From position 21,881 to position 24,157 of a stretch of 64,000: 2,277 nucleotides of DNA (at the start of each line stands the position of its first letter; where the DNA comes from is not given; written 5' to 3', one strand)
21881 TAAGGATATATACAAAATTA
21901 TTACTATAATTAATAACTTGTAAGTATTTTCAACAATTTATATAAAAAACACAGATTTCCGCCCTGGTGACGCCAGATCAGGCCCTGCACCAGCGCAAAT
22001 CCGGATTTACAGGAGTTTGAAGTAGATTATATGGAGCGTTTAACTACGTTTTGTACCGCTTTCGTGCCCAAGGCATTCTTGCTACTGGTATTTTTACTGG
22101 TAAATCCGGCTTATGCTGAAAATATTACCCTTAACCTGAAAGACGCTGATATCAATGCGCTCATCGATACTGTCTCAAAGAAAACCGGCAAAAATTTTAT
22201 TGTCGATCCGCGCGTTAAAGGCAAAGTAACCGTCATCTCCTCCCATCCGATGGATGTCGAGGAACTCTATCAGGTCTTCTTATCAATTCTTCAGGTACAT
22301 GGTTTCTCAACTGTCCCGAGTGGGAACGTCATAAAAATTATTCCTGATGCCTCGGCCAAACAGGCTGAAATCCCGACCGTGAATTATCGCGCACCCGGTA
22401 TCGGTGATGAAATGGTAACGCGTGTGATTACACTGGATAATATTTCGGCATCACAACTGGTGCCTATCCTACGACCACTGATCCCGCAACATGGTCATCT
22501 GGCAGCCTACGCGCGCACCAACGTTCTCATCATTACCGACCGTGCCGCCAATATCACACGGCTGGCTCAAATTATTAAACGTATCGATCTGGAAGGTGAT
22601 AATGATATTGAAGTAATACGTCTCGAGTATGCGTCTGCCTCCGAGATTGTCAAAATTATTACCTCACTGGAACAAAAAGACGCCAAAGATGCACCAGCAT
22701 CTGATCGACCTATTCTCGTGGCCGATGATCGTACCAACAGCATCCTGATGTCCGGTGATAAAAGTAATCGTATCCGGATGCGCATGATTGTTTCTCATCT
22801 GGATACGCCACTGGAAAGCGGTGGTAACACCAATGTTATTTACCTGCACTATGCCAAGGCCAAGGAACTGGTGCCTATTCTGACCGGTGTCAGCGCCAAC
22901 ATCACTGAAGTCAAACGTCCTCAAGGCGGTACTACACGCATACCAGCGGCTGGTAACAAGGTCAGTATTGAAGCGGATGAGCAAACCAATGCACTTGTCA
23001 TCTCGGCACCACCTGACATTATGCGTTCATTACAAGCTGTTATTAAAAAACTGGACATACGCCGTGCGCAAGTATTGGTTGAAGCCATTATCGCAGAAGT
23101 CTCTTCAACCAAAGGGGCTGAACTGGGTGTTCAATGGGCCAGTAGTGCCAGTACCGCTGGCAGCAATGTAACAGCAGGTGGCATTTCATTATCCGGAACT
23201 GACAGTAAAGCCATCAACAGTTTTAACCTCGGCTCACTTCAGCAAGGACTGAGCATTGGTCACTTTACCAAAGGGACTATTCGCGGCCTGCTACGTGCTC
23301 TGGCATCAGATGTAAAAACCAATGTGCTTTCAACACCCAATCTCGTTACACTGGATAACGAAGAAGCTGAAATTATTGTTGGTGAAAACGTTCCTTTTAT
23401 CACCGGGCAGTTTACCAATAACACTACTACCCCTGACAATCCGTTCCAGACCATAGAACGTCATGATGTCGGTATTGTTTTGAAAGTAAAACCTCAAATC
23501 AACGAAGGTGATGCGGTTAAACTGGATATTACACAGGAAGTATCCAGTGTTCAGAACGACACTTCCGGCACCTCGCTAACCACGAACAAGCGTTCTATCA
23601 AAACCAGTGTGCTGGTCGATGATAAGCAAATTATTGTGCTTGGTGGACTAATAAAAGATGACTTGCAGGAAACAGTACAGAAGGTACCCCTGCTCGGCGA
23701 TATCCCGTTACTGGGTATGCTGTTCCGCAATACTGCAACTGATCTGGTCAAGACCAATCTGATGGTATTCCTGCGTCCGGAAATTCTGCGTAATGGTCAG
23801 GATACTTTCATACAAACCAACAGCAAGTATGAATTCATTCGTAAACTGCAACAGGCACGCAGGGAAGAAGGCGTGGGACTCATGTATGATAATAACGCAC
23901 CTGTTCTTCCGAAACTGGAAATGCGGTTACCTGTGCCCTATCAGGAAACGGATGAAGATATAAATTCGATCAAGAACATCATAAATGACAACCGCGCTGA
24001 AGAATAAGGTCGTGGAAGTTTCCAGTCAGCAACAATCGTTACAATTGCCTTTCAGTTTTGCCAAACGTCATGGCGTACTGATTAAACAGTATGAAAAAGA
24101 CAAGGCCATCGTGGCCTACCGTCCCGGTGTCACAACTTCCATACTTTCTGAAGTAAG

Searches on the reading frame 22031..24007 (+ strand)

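Call 92: search_protein_families(library=pfam, proteins=[window:22031-24007:+], max_evalue=0.00001)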
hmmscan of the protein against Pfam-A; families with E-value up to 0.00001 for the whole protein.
window:22031-24007:+ (658 aa): 3 families
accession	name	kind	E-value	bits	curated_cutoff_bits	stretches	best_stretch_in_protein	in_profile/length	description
PF00263.26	Secretin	-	1.4e-47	161.9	27.5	1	423-587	1-169/169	Bacterial type II and III secretion system protein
PF03958.22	Secretin_N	-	5.7e-47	158.2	28.2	3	268-347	2-69/69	Bacterial type II/III secretion system short domain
PF21305.2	type_II_gspD_N0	-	8.2e-32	109.3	27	1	34-103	1-71/71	GspD-like, N0 domain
